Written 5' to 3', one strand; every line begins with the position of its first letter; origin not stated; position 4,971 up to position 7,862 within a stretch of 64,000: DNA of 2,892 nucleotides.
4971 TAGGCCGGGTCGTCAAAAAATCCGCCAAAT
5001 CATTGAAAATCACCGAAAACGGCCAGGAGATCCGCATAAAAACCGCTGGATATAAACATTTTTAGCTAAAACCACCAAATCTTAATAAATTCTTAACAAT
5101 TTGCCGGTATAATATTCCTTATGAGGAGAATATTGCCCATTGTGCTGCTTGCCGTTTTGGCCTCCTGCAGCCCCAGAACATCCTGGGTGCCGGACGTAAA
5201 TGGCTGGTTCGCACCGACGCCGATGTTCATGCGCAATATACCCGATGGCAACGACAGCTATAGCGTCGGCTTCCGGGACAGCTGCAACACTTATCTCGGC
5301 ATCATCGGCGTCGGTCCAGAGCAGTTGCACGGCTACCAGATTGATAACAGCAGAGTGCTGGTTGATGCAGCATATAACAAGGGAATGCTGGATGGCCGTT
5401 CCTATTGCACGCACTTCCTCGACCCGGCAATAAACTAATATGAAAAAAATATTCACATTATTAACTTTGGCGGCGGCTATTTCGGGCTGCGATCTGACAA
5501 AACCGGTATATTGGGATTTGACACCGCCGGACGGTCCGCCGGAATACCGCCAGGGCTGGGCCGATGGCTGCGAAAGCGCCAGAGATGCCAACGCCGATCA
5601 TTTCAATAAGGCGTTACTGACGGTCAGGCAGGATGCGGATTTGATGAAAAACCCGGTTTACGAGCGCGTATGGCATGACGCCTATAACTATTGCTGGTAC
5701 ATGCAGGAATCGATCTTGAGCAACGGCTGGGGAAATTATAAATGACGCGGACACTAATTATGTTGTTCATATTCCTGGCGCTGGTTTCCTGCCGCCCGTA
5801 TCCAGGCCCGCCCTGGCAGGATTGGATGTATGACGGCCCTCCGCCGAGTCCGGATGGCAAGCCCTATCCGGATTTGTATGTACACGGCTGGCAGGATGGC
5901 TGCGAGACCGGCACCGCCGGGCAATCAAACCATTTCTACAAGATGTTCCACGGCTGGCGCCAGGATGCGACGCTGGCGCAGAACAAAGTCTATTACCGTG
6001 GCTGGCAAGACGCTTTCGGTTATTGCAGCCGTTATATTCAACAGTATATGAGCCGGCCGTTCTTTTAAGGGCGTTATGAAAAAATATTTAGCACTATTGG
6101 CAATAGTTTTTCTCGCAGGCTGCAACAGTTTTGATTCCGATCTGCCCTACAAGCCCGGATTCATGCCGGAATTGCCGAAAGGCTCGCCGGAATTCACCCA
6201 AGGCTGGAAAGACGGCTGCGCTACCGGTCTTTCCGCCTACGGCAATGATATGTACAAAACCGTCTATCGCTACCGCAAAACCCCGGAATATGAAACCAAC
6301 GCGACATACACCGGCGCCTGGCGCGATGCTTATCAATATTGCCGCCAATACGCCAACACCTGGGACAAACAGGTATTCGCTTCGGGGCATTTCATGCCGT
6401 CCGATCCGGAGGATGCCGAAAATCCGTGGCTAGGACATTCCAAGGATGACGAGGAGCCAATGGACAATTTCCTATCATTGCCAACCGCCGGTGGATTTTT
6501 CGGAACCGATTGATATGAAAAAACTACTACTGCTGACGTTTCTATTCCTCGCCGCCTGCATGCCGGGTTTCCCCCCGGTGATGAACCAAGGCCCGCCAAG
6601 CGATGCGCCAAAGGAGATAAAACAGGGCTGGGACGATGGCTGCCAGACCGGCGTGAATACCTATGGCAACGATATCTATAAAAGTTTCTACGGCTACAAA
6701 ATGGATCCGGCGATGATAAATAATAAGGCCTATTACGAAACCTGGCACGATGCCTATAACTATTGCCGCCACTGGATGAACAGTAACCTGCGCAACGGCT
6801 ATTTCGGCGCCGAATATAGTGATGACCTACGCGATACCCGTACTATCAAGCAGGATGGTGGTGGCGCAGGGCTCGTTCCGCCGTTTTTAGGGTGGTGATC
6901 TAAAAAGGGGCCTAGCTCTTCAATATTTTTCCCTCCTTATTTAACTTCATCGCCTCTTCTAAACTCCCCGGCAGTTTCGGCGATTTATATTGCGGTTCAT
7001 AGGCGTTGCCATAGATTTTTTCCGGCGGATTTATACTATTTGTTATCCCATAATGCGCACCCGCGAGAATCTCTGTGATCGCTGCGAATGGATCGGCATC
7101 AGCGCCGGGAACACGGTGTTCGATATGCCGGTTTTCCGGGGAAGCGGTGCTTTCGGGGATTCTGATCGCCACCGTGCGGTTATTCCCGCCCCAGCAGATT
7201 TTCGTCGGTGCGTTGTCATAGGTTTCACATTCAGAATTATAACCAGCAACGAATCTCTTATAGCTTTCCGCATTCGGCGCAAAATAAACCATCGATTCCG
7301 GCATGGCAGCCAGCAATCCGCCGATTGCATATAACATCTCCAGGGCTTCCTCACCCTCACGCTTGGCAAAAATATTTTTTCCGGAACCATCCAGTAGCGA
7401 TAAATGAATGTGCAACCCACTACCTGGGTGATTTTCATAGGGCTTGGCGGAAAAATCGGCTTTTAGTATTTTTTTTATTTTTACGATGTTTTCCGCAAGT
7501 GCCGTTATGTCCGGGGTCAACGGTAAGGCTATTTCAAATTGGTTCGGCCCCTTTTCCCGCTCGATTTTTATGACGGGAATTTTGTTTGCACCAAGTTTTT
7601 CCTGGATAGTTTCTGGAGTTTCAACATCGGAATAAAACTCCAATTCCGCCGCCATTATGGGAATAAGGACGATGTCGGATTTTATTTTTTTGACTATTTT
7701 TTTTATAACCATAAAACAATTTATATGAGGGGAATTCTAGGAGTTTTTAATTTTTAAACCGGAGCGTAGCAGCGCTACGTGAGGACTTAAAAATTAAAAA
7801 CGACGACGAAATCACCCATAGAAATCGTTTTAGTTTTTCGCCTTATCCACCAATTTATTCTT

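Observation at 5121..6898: Tandem operon of five small paralogous lipoproteins sharing a two-cysteine GWxDGC ... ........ signature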

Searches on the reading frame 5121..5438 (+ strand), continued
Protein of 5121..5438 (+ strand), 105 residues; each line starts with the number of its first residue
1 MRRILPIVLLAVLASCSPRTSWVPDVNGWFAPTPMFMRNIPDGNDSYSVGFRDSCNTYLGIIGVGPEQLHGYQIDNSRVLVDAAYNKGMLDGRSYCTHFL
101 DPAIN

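Call 65: find_related_loci(query=A3, collection=metagenome_contigs, flank=10000)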
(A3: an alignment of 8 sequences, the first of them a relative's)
Query A3 (127 aa) in metagenome_contigs; peptide patterns used: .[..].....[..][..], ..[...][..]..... (x = any residue, [..] = any of these).
131 stretches matched a pattern; 54 encode a relative of the query (tblastn E <= 1e-3); 54 distinct loci.
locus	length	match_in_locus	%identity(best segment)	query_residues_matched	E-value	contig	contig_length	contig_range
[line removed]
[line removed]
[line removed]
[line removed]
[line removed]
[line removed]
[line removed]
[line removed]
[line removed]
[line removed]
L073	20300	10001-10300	37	1-95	3e-19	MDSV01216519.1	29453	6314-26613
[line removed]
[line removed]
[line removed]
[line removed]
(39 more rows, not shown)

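Call 76: search_protein_families(library=ncbifam, alignment_id=A4, max_evalue=1)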
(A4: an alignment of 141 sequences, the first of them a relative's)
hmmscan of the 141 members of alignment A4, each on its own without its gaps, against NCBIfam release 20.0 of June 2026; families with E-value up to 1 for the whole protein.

A. member 1, P0003 (145 aa): 1 family
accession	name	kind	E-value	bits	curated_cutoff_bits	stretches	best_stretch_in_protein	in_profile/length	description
NF041529.1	LvhB7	equivalog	1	9.1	70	0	1-19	1-18/45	T4SS-associated protein LvhB7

B. families by the number of members that match (of 141 scanned): 35 families (the first 25 are shown)
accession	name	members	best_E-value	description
NF047847.2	SS_mature_LptM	10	0.014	LPS translocon maturation chaperone LptM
NF041529.1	LvhB7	4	0.026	T4SS-associated protein LvhB7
NF008518.1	PRK11443.1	3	0.0039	lipoprotein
NF038104.1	lipo_NF038104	3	0.087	NF038104 family lipoprotein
NF010457.0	PRK13883.1-4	2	0.16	conjugal transfer protein TrbH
NF038029.1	LP_plasma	1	0.0027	lipoprotein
NF041074.2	quin_ox_SoxA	1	0.0036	proton pump complex quinol oxidase subunit SoxA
NF000429.2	blaOXA-63_like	1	0.0058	OXA-63 family oxacillin-hydrolyzing class D beta-lactamase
NF010456.0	PRK13883.1-2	1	0.011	conjugal transfer protein TrbH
TIGR03889.1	nitrile_acc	1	0.02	nitrile hydratase accessory protein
NF049856.1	Alvin2107_sulfur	1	0.023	Alvin_2107 family globule sulfur oxidation protein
NF010433.1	PRK13859.1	1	0.05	type IV secretion system lipoprotein VirB7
NF038261.1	rhodoquin_RquA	1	0.056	rhodoquinone biosynthesis methyltransferase RquA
NF041385.1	Dggglyphlred_Halo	1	0.064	digeranylgeranylglycerophospholipid reductase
NF009336.0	PRK12696.1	1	0.064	flagellar basal body L-ring protein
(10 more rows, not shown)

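Call 84: search_protein_families(library=padloc, proteins=[window:5121-5438:+], max_evalue=1)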
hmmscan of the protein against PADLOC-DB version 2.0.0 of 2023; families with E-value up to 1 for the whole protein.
window:5121-5438:+ (105 aa): 0 families

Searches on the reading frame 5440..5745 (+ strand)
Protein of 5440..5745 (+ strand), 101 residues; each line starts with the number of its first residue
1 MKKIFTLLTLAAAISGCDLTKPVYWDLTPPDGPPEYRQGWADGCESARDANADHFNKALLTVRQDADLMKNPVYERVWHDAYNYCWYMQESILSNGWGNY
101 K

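Call 3: search_protein_families(library=pfam, proteins=[window:5440-5745:+], max_evalue=1)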
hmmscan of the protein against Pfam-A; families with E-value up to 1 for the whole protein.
window:5440-5745:+ (101 aa): 1 family
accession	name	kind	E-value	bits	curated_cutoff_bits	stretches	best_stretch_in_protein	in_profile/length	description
PF08139.17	LPAM_1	-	0.0054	17.5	20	1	1-17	1-17/18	Prokaryotic membrane lipoprotein lipid attachment site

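Call 4: search_protein_families(library=ncbifam, proteins=[window:5440-5745:+], max_evalue=1)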
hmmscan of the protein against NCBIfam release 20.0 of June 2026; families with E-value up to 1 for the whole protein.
window:5440-5745:+ (101 aa): 3 families
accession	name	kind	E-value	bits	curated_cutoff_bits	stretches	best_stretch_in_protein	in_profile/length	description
NF040696.1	isopcys_mtase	equivalog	0.17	11.7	160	1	59-88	103-132/190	protein-S-isoprenylcysteine O-methyltransferase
NF033894.1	Eex_IncN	subfamily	0.26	11.2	33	0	2-25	1-27/65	EexN family lipoprotein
NF047847.2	SS_mature_LptM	equivalog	0.28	11.3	27.7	1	1-17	1-20/31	LPS translocon maturation chaperone LptM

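Call 84: search_protein_families(library=padloc, proteins=[window:5440-5745:+], max_evalue=1)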
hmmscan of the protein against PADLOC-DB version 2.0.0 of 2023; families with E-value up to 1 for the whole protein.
window:5440-5745:+ (101 aa): 0 families

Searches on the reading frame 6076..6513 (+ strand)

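Call 3: search_protein_families(library=pfam, proteins=[window:6076-6513:+], max_evalue=1)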
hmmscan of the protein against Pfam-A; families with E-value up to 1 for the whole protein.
window:6076-6513:+ (145 aa): 1 family
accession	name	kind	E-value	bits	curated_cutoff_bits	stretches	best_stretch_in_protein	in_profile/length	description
PF08139.17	LPAM_1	-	0.014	16.3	20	1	1-17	1-18/18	Prokaryotic membrane lipoprotein lipid attachment site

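Call 4: search_protein_families(library=ncbifam, proteins=[window:6076-6513:+], max_evalue=1)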
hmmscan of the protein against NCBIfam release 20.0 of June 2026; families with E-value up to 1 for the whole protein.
window:6076-6513:+ (145 aa): 1 family
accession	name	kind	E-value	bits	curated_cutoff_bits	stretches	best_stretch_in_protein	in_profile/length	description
NF041529.1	LvhB7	equivalog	1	9.1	70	0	1-19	1-18/45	T4SS-associated protein LvhB7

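Call 84: search_protein_families(library=padloc, proteins=[window:6076-6513:+], max_evalue=1)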
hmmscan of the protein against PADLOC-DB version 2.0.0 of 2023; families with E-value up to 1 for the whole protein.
window:6076-6513:+ (145 aa): 0 families

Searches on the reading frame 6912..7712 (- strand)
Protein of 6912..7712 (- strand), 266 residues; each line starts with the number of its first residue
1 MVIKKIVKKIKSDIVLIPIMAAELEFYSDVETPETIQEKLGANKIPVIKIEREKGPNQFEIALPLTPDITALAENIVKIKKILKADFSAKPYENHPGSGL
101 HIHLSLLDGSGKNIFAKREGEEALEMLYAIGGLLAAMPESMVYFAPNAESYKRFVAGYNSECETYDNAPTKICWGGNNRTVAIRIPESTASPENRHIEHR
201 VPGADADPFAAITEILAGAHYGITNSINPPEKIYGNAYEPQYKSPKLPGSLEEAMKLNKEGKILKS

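Call 18: search_protein_families(library=pfam, proteins=[window:6912-7712:-], max_evalue=0.001)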
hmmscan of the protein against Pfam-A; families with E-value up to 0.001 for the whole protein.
window:6912-7712:- (266 aa): 1 family
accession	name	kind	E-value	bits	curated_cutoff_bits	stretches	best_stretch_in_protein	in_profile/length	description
PF00120.29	Gln-synt_C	-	1.1e-49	169.9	24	1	32-265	74-310/344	Glutamine synthetase, catalytic domain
